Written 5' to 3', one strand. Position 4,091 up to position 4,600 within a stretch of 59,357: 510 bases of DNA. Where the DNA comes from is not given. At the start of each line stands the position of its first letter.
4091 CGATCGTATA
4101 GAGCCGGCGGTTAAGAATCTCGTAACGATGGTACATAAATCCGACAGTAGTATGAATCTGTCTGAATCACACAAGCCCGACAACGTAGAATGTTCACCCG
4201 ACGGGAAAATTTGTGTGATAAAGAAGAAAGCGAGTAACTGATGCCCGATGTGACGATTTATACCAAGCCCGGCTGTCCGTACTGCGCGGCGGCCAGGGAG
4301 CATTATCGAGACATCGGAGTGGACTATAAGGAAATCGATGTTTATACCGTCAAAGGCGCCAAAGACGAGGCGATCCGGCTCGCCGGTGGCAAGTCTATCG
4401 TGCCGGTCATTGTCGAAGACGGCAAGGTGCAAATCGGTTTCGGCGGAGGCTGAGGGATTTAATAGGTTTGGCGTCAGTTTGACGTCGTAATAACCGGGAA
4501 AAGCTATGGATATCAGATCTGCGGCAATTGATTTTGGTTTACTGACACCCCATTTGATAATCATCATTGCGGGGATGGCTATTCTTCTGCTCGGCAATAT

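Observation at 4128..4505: Candidate selenoprotein (U-x-x-stop glutaredoxin-like) embedded between nuoM and nuoN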

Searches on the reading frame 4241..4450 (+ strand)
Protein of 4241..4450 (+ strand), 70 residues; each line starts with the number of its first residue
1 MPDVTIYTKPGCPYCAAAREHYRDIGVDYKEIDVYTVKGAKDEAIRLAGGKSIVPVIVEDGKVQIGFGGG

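Call 7: search_protein_families(library=ncbifam, proteins=[window:4241-4450:+], max_evalue=0.01)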
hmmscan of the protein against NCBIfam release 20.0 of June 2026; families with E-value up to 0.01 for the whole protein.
seq(70 aa): 19 families
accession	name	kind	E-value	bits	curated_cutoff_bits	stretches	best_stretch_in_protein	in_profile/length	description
NF041212.1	Uxx_star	subfamily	9.8e-31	105.8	66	1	4-70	1-67/70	Uxx-star family glutaredoxin-like (seleno)protein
NF041211.1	gluta_UXX_star_2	equivalog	5.6e-21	74.3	100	1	4-69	1-66/71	UXX-star (seleno)protein family 2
NF045501.1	HUGP_GUXX-star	exception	6e-20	71.7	325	1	3-70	166-233/236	HUGP/GUXX-star fusion selenoprotein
NF041114.2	gluta_UXX_star_1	equivalog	3.2e-18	65.7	72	1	4-69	1-66/70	UXX-star selenoprotein family 1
NF047338.1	gluta_UXX_star_3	exception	4.3e-18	65.2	97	1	4-70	1-67/70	UXX-star (seleno)protein family 3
TIGR02196.1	GlrX_YruB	hypoth_equivalog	6.8e-14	52.1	88.55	1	4-67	2-64/74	glutaredoxin-like protein, YruB-family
TIGR02190.1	GlrX-dom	hypoth_equivalog_domain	5.6e-12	45.4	99.3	1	3-63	9-67/79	glutaredoxin-family domain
TIGR02181.1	GRX_bact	equivalog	1.7e-11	44.1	90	1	4-58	1-55/80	glutaredoxin 3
TIGR02200.1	GlrX_actino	hypoth_equivalog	2e-11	44.1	89.5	1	4-64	2-63/77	mycoredoxin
NF007923.0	PRK10638.1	equivalog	6.5e-09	35.7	129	1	1-62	1-61/83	glutaredoxin 3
TIGR02194.1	GlrX_NrdH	subfamily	6.8e-08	32.6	85.75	1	4-67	1-63/72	glutaredoxin-like protein NrdH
NF007657.0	PRK10329.1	equivalog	3.2e-05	23.9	131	1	4-61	3-58/81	glutaredoxin-like protein NrdH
TIGR02180.1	GRX_euk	equivalog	6.3e-05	23.1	87.25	1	4-57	1-58/84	glutaredoxin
TIGR00411.1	redox_disulf_1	equivalog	0.00012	22.1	92.75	1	4-65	3-65/82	MJ0307 family thioredoxin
NF008401.0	PRK11200.1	equivalog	0.00037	20.6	84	1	4-57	3-62/87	GrxA family glutaredoxin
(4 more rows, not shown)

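Call 10: find_encoding_contigs(protein=window:4241-4450:+, flank=10000, max_places=10)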
Protein window:4241-4450:+ (70 aa): 2 contigs read that carry it; 2 places shown.
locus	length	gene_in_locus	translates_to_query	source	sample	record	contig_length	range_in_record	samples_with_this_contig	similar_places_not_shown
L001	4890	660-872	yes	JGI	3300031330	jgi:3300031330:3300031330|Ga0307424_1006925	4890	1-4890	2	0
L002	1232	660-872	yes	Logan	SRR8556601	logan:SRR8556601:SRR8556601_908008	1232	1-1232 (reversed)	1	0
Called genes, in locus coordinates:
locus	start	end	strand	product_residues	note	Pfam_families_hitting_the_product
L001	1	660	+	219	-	?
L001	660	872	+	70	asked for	PF00462:Glutaredoxin, PF13417:GST_N_3 (weak)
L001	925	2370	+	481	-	PF00361:Proton_antipo_M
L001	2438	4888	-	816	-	?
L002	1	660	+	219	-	?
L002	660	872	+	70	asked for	PF00462:Glutaredoxin, PF13417:GST_N_3 (weak)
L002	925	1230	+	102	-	?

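Call 13: find_related_loci(query=A1, collection=genome_contigs, flank=10000)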
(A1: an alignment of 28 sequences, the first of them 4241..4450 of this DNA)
Query A1 (70 aa) in genome_contigs; peptide patterns used: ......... (x = any residue, [..] = any of these).
599 stretches matched a pattern (row limit reached: there are more); 593 encode a relative of the query (tblastn E <= 1e-3); the best 80 are kept; 80 distinct loci.
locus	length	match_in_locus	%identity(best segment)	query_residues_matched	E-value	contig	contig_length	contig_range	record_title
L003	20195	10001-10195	78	1-65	3e-31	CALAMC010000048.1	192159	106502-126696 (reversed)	MAG TPA_asm: uncultured candidate division Zixibacteria bacterium isolate SRR6007446_bin.66_CONCOCT_v1.1_MAG genome asse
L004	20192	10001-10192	77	1-64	1e-29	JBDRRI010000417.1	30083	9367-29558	MAG: Candidatus Zixiibacteriota bacterium isolate MEGAHIT-group-2.90 k141_173439, whole genome shotgun sequence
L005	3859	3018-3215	73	1-65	4e-29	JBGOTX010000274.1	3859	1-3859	MAG: Candidatus Zixiibacteriota bacterium isolate OBJ_0618_7090110_152 k141_1193841_length_3859_cov_15.3825, whole genom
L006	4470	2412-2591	78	1-60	7e-28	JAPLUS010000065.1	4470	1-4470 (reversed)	MAG: Candidatus Zixiibacteriota bacterium isolate LacPavin_0920_SED4_MAG_45_7 LacPavin_0920_SED4_scaffold_538155, whole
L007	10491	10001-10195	69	1-65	1e-27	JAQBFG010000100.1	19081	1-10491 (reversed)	MAG: Candidatus Zixiibacteriota bacterium isolate MAG_439_bin-06 439_bin-06_ctg-100, whole genome shotgun sequence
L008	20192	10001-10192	72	1-65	2e-27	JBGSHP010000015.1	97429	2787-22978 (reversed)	MAG: Candidatus Zixiibacteriota bacterium isolate JTS-AC108 k141_4502905, whole genome shotgun sequence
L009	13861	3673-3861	68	3-65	5e-26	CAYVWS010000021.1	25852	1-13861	MAG TPA_asm: uncultured Ignavibacteriales bacterium isolate binchicken_co118_103 genome assembly, contig: NODE_1825_leng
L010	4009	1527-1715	70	3-65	2e-25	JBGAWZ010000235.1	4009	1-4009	MAG: Candidatus Zixiibacteriota bacterium isolate MAG_AAO_AS.78 AAOAS-78_scaffold_48042, whole genome shotgun sequence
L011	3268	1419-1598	72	1-60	7e-25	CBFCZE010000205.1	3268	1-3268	MAG TPA_asm: uncultured bacterium isolate SRR26215683_binner13_Refined_79 genome assembly, contig: ERZ25073488.35783, wh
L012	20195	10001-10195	54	1-65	4e-24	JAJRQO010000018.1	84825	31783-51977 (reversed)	MAG: Candidatus Zixiibacteriota bacterium isolate Dive100_bin10.64 k141_515827, whole genome shotgun sequence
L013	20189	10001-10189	59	3-65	4e-24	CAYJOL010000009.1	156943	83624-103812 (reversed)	MAG TPA_asm: uncultured Ignavibacteriales bacterium isolate ERP124720_co1_93 genome assembly, contig: NODE_125_length_15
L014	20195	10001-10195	62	1-65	8e-24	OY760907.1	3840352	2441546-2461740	MAG: uncultured candidate division Zixibacteria bacterium isolate 2d357583-1faf-4436-89ad-6f0e4817d39a genome assembly,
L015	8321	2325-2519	58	1-65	2e-23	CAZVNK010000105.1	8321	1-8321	MAG TPA_asm: uncultured Ignavibacteriaceae bacterium isolate binchicken_co42_233 genome assembly, contig: NODE_15173_len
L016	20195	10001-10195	60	1-65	2e-23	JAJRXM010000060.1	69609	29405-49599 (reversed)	MAG: Candidatus Zixiibacteriota bacterium isolate Dive96_bin3.155 k141_1814126, whole genome shotgun sequence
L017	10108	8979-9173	58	1-65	2e-23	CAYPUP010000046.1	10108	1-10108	MAG TPA_asm: uncultured Ignavibacteriales bacterium isolate SRP118108_co4_313 genome assembly, contig: NODE_6504_length_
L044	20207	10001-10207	55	1-69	1e-20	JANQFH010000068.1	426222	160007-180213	MAG: Oligoflexia bacterium isolate PL23a_bin.77 k99_533365, whole genome shotgun sequence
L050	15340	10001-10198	56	6-70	5e-20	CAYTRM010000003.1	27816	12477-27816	MAG TPA_asm: uncultured Thermoleophilia bacterium isolate SRP178699_co1_90 genome assembly, contig: NODE_1865_length_278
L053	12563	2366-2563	54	3-69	1e-19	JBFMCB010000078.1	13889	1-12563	MAG: Chloroflexota bacterium isolate MAG180 MAG180_78, whole genome shotgun sequence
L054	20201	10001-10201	55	4-70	3e-19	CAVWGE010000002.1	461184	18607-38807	MAG: uncultured Chloroflexia bacterium isolate MFD04408.bin.1.9 genome assembly, contig: contig_21453, whole genome shot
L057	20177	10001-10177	61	6-63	1e-18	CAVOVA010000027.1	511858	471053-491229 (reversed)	MAG: uncultured Thermoleophilia bacterium isolate MFD09779.bin.2.149 genome assembly, contig: contig_9532, whole genome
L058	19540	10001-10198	54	4-70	9e-19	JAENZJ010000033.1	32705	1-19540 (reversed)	MAG: Thermincola ferriacetica isolate BM5_bin.4 BM5_bin4_NODE_374_length_32705_cov_8.597029, whole genome shotgun sequen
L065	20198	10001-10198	60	1-67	3e-18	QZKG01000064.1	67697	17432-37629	MAG: Gaiellales bacterium isolate SURF_19 Ga0104751_1000475, whole genome shotgun sequence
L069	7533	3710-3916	52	1-69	4e-18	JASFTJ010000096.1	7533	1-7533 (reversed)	MAG: Anaerolineae bacterium isolate D1103U20metaG_Bin_347 D1103U20metaG_FD_scaffold_3556_c1, whole genome shotgun sequen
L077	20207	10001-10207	52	1-69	1e-17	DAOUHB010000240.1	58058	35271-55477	MAG TPA_asm: Anaerolineae bacterium isolate R89_289 k165_283760, whole genome shotgun sequence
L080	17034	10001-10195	58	4-69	2e-17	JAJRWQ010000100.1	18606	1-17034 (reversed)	MAG: Actinomycetes bacterium isolate Dive96_bin2.271 k141_3623273, whole genome shotgun sequence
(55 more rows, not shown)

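Call 47: search_protein_families(library=ncbifam, proteins=[L003:77-376:+, L003:357-1637:+, L003:1637-4168:+, L003:4173-5153:+, L003:5165-5635:+], max_evalue=1e-30)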
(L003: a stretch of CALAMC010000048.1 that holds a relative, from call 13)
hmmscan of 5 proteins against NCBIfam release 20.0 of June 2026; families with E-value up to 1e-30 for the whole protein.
L003:77-376:+ (100 aa): 2 families
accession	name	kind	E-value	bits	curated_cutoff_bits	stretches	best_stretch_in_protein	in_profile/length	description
NF005725.0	PRK07539.1-5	equivalog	1.9e-32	112.4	220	1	1-90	84-173/174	NADH-quinone oxidoreductase subunit NuoE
TIGR01958.1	nuoE_fam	subfamily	3.6e-32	111.5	142.4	1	1-88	60-147/148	NADH-quinone oxidoreductase subunit NuoE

L003:357-1637:+ (427 aa): 3 families
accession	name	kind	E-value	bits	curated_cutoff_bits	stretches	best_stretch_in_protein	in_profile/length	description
TIGR01959.1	nuoF_fam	equivalog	1.8e-192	639.2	558.65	1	6-413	2-410/410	NADH-quinone oxidoreductase subunit NuoF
NF010120.0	PRK13596.1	equivalog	5.8e-157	522.7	389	1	5-415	7-419/433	NADH-quinone oxidoreductase subunit NuoF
NF008436.0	PRK11278.1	equivalog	3.9e-137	457.8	749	1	7-414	16-427/448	NADH-quinone oxidoreductase subunit NuoF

L003:1637-4168:+ (844 aa): 8 families
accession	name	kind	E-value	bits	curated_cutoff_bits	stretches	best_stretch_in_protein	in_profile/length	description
TIGR01973.1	NuoG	equivalog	8.7e-159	530.1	470.05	1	10-689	1-606/606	NADH-quinone oxidoreductase subunit NuoG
NF005895.0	PRK07860.1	equivalog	1.2e-143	479.9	802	1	6-821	16-783/811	NADH-quinone oxidoreductase subunit G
TIGR01591.1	Fdh-alpha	equivalog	8.7e-90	301.7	666.25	1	235-711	2-497/672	formate dehydrogenase subunit alpha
NF006305.0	PRK08493.1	equivalog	1.7e-59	201.7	591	1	7-287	1-296/819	NADH-quinone oxidoreductase subunit G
NF047855.1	AssmNtatRedNasC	equivalog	2.6e-57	194.6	1100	1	221-695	9-506/708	assimilatory nitrate reductase catalytic subunit NasC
NF040763.1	FeFe_hydrog_A6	exception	4e-51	174.1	765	1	8-225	1-215/571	NADH-dependent [FeFe] hydrogenase, group A6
NF005745.0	PRK07569.1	equivalog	2.8e-42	144.7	333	1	8-218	4-210/238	bidirectional hydrogenase complex protein HoxU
NF041323.1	Nitr_red_NasA_Halo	equivalog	1.8e-32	112.8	1000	1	257-711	23-492/673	assimilatory nitrate reductase NasA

L003:4173-5153:+ (327 aa): 7 families
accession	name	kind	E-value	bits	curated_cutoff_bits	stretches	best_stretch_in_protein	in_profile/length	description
NF004743.0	PRK06076.1-4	equivalog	2.4e-129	432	494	1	7-325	15-342/433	NADH-quinone oxidoreductase subunit NuoH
NF004740.0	PRK06076.1-1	equivalog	1.1e-116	389.9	399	1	6-326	12-321/325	NADH-quinone oxidoreductase subunit NuoH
NF004741.0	PRK06076.1-2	equivalog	4.6e-114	381.1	305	1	3-326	17-334/337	NADH-quinone oxidoreductase subunit NuoH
NF004745.0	PRK06076.1-6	equivalog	1.2e-111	373.2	450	1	4-325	11-333/341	NADH-quinone oxidoreductase subunit NuoH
NF004742.0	PRK06076.1-3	equivalog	2.4e-99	332.9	531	1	6-323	22-346/356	NADH-quinone oxidoreductase subunit NuoH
NF004744.0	PRK06076.1-5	equivalog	1.2e-96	324.1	542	1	11-268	33-283/372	NADH-quinone oxidoreductase subunit NuoH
NF040610.1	F420_dehyd_FpoH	exception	2.1e-93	313.4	475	1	5-325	9-336/339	F420H2 dehydrogenase subunit FpoH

L003:5165-5635:+ (157 aa): 6 families
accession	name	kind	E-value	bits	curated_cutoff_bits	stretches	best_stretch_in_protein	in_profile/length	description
NF004537.0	PRK05888.1-3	equivalog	1.3e-48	165.2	163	1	11-138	23-156/204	NADH-quinone oxidoreductase subunit NuoI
TIGR01971.1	NuoI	subfamily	2.3e-45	153.1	113.05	1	14-135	1-121/121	NADH-quinone oxidoreductase, chain I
NF004539.0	PRK05888.1-5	equivalog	4.8e-44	149.9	225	1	8-151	13-156/162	NADH-quinone oxidoreductase subunit NuoI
NF004536.0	PRK05888.1-1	equivalog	6.5e-43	146.1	212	1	10-145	12-147/180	NADH-quinone oxidoreductase subunit NuoI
NF004538.0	PRK05888.1-4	equivalog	6e-42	143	135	1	7-144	12-149/162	NADH-quinone oxidoreductase subunit NuoI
NF004542.0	PRK05888.2-3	equivalog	1e-34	119.8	248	1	5-139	30-165/203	NADH-quinone oxidoreductase subunit NuoI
